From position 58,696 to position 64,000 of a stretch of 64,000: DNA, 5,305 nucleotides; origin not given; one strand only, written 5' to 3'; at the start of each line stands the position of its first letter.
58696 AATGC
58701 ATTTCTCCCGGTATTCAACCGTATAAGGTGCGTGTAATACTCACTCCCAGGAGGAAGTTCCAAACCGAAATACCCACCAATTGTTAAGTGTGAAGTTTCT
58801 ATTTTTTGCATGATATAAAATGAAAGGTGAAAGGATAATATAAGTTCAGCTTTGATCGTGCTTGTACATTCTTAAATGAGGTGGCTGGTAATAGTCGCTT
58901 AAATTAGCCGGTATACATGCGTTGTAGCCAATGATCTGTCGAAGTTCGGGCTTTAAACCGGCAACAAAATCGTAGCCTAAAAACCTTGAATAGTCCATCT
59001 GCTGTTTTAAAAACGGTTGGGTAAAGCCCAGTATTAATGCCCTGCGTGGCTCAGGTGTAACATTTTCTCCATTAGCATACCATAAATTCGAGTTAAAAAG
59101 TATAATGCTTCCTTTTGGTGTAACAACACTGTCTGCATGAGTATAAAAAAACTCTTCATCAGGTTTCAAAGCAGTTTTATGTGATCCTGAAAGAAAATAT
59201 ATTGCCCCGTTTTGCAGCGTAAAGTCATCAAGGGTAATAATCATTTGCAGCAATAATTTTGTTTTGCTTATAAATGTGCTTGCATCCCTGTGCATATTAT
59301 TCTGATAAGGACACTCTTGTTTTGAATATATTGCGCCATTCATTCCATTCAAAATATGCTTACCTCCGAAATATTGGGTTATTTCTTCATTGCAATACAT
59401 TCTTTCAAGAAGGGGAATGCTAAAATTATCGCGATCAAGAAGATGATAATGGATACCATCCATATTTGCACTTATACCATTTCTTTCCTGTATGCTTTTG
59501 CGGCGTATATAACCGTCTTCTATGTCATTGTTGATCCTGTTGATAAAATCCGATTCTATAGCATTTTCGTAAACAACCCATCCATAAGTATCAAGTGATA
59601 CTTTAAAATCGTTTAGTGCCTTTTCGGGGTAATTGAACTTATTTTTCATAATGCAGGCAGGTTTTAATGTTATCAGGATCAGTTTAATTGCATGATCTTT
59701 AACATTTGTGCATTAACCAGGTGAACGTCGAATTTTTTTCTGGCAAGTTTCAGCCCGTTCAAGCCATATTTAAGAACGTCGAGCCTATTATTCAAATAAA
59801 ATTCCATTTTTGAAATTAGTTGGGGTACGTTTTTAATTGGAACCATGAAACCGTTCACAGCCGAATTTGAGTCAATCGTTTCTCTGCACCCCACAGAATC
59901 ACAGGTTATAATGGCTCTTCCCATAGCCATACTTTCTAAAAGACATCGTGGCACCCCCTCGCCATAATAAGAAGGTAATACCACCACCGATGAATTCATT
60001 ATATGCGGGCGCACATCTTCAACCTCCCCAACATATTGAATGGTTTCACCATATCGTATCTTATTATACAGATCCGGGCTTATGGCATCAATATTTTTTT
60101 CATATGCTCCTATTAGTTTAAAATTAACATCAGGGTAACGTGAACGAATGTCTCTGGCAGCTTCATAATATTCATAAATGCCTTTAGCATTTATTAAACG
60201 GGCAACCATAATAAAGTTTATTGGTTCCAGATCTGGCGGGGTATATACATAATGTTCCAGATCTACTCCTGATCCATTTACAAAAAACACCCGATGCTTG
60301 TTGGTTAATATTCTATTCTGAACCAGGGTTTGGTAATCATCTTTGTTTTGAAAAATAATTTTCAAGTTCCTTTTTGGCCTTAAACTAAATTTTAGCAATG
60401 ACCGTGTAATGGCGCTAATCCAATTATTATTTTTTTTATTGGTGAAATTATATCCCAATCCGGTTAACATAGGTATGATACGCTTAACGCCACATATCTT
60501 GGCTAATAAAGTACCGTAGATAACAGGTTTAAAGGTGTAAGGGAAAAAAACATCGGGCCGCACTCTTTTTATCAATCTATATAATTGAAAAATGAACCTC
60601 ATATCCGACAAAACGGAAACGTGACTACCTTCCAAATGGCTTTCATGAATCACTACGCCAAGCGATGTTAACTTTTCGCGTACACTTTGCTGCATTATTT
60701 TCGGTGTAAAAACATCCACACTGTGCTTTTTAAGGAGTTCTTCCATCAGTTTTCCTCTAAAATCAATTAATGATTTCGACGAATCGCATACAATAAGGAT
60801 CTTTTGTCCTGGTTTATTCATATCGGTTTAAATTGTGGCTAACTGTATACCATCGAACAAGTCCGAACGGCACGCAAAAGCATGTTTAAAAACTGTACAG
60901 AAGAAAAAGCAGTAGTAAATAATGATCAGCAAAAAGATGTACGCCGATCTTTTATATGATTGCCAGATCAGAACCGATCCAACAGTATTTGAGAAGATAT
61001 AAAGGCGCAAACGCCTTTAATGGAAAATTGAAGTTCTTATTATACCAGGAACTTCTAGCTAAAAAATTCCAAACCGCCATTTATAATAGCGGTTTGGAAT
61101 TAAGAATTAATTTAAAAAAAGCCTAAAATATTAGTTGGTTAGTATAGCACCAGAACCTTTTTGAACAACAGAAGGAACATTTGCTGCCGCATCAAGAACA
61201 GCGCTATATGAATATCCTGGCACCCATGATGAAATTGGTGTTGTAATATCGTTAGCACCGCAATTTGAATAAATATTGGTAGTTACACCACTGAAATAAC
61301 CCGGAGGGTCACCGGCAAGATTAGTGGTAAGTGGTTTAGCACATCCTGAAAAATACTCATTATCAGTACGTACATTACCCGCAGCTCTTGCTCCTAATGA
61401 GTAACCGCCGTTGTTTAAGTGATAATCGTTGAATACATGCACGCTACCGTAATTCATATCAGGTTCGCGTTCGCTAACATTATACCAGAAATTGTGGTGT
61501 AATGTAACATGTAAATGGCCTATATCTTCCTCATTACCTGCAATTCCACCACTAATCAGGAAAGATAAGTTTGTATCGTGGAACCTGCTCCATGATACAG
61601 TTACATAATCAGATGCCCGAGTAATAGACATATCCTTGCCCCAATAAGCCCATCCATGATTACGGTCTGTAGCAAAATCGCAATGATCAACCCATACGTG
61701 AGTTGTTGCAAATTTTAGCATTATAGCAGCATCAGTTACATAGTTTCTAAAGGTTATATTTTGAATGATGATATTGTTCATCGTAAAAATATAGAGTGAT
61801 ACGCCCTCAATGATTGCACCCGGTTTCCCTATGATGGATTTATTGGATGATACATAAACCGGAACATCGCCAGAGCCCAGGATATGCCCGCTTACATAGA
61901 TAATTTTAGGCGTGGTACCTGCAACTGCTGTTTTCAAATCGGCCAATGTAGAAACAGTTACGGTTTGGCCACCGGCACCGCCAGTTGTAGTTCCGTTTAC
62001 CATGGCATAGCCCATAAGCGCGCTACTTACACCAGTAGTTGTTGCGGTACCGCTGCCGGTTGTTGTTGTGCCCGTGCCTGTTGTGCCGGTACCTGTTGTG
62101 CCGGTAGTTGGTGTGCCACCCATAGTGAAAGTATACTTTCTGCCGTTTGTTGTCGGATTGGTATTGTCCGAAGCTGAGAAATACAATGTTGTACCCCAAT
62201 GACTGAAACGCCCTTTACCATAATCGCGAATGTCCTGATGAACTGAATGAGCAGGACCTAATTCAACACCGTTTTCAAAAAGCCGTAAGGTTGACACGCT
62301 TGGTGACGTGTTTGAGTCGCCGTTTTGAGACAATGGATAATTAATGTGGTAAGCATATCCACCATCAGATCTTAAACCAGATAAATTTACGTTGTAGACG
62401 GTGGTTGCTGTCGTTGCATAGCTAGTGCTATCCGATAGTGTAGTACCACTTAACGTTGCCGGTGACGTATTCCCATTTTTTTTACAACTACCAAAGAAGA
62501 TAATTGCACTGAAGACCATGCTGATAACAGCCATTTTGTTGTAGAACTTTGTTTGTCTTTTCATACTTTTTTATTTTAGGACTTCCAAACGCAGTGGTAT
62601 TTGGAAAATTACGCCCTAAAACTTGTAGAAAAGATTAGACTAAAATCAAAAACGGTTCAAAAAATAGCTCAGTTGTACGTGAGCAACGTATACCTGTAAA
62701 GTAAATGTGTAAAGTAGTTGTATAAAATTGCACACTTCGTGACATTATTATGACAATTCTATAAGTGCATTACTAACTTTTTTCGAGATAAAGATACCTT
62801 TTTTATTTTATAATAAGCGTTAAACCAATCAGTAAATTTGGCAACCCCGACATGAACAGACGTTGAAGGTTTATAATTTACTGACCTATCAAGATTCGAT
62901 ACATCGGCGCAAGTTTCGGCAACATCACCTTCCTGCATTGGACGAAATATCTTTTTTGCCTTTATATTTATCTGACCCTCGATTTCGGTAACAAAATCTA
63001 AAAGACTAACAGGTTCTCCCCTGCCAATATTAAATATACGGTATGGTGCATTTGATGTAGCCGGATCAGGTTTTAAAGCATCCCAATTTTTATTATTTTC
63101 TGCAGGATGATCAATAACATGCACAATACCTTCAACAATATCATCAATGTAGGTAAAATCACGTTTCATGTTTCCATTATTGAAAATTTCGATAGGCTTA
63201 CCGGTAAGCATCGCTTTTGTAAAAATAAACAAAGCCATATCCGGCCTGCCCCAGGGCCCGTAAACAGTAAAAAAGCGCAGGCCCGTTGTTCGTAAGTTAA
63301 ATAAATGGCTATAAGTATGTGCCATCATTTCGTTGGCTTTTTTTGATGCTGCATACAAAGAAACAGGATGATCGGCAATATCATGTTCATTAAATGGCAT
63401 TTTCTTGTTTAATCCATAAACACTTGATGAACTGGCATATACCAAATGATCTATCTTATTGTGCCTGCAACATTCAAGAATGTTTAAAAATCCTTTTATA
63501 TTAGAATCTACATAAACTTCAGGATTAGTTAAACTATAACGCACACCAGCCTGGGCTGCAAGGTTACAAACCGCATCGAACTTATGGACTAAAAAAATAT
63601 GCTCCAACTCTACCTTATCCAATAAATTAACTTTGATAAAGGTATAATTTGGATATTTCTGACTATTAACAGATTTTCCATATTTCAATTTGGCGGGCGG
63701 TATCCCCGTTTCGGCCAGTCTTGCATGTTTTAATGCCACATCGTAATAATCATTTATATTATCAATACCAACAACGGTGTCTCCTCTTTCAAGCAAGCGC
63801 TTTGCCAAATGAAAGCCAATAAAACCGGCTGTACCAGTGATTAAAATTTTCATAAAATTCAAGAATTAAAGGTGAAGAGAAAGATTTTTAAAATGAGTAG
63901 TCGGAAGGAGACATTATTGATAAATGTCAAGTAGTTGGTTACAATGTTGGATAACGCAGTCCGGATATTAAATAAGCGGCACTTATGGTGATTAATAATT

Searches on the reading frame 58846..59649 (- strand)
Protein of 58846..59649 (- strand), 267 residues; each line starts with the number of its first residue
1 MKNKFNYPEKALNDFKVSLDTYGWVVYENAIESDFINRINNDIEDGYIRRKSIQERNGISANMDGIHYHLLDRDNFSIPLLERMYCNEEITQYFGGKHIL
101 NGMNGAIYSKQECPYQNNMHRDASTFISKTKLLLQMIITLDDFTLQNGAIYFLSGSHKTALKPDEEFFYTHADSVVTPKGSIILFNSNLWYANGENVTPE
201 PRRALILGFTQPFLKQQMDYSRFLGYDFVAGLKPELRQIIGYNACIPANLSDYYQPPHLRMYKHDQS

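Call 35: search_protein_families(library=pfam, proteins=[window:58846-59649:-], max_evalue=0.00001)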
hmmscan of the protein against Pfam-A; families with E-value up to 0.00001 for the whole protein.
window:58846-59649:- (267 aa): 1 family
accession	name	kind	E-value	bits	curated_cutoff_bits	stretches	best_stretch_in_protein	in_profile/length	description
PF05721.19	PhyH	-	4.3e-14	53.7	22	1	20-204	2-213/213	Phytanoyl-CoA dioxygenase (PhyH)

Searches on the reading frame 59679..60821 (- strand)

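Call 35: search_protein_families(library=pfam, proteins=[window:59679-60821:-], max_evalue=0.00001)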
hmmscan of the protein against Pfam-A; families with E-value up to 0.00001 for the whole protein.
window:59679-60821:- (380 aa): 3 families
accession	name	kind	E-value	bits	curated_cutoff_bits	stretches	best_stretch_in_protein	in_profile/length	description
PF13692.12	Glyco_trans_1_4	-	1.4e-22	80.9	27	1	202-345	3-142/142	Glycosyl transferases group 1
PF00534.26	Glycos_transf_1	-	1.4e-20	73.9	26.4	1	199-346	14-159/172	Glycosyl transferases group 1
PF13477.12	Glyco_trans_4_2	-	1.3e-11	45.3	23.4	1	24-158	15-138/139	Glycosyl transferase 4-like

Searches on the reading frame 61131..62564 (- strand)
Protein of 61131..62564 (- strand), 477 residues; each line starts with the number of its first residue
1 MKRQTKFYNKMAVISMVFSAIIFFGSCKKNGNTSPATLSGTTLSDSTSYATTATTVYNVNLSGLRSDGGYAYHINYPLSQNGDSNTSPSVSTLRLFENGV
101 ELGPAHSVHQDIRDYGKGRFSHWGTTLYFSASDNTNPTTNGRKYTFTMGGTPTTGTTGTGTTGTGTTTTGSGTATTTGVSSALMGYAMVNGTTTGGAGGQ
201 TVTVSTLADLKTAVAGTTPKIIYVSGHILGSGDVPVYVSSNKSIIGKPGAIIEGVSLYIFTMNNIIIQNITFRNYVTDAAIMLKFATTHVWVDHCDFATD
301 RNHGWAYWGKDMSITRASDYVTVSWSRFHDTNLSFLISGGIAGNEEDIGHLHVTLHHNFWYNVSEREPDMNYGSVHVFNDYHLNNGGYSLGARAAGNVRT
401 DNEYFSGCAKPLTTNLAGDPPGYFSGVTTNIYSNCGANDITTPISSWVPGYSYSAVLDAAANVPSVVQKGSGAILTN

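Call 35: search_protein_families(library=pfam, proteins=[window:61131-62564:-], max_evalue=0.00001)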
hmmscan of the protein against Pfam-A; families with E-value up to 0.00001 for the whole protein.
window:61131-62564:- (477 aa): 1 family
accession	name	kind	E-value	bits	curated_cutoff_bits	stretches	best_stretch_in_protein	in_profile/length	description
PF00544.25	Pectate_lyase_4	-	5.1e-25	88.8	24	1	236-405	31-211/211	Pectate lyase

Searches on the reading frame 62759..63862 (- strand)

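Call 35: search_protein_families(library=pfam, proteins=[window:62759-63862:-], max_evalue=0.00001)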
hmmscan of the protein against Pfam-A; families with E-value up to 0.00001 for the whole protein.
window:62759-63862:- (367 aa): 6 families
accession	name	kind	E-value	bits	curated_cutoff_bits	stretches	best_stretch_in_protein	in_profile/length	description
PF01370.27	Epimerase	-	6.5e-58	196.4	20.9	1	6-258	1-233/240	NAD dependent epimerase/dehydratase family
PF16363.11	GDP_Man_Dehyd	-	1.3e-49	169.9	27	1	7-342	1-331/332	GDP-mannose 4,6 dehydratase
PF04321.23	RmlD_sub_bind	-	4.4e-17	62.5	27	1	4-261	1-208/287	RmlD substrate binding domain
PF01073.25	3Beta_HSD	-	8.1e-17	61.6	22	1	7-248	1-227/280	3-beta hydroxysteroid dehydrogenase/isomerase family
PF02719.21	Polysacc_synt_2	-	1.1e-09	38.4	20.2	1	6-248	1-215/293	Polysaccharide biosynthesis protein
PF07993.18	NAD_binding_4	-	2.1e-07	30.8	20.1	0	91-201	85-208/258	Male sterility protein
